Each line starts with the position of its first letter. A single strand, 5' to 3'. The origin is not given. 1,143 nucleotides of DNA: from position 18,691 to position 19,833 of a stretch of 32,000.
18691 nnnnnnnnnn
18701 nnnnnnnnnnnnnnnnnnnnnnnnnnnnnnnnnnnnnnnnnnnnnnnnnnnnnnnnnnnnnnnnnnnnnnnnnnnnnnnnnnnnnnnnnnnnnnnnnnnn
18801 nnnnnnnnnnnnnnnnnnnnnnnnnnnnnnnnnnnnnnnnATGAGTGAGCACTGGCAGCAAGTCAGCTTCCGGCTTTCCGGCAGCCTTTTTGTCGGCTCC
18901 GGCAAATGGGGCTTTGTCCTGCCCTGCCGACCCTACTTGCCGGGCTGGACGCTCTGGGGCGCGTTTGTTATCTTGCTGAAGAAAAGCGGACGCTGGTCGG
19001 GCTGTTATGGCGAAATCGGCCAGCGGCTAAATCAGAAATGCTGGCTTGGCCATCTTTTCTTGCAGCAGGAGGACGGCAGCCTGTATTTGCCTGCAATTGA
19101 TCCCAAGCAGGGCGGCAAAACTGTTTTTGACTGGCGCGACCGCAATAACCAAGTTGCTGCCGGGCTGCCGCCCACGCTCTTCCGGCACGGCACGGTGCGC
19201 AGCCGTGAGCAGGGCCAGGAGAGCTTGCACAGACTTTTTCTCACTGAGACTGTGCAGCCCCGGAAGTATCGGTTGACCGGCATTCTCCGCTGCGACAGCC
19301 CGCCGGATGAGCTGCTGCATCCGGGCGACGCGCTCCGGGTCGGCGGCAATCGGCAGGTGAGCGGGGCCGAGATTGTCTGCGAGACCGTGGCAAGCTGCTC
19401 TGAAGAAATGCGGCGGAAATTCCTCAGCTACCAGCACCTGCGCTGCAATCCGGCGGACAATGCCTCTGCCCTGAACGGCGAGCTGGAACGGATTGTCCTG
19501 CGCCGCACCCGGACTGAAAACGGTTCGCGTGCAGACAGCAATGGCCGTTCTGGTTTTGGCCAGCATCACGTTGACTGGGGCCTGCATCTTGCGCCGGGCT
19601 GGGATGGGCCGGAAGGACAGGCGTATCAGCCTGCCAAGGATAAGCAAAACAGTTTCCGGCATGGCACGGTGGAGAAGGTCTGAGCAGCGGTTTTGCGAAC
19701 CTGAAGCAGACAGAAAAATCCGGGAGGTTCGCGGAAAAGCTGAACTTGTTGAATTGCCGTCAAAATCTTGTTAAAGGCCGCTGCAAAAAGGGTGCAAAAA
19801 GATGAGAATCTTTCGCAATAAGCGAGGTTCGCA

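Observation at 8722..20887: Four promoter-equipped mini-arrays with three leader types; identical leader-B arrays in inverted orientation bracket the effector module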

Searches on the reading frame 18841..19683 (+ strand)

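Call 5: search_protein_families(library=ncbifam, proteins=[window:18841-19683:+], max_evalue=0.01)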
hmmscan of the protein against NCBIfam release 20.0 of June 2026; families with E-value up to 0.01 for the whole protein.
window:18841-19683:+ (280 aa): 0 families

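Call 6: search_protein_families(library=pfam, proteins=[window:18841-19683:+], max_evalue=0.01)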
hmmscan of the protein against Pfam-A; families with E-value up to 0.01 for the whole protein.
window:18841-19683:+ (280 aa): 0 families

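Call 38: search_protein_families(library=ncbifam, proteins=[P0033], max_evalue=1)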
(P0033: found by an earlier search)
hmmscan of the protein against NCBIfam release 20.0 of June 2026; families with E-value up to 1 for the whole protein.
P0033 (464 aa): 0 families

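Call 91: search_protein_families(library=padloc, proteins=[window:18841-19683:+], max_evalue=0.01)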
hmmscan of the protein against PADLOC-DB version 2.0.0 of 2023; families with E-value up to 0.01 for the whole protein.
window:18841-19683:+ (280 aa): 2 families
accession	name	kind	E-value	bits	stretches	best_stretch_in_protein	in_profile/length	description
PDLC01478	Cmr3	-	7.7e-16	56.5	1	4-172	2-163/258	"CAS-III-B,CAS-III-C; effector_G5"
PDLC00979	Cmr3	-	1.7e-13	48.7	1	5-85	3-91/287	Cmr3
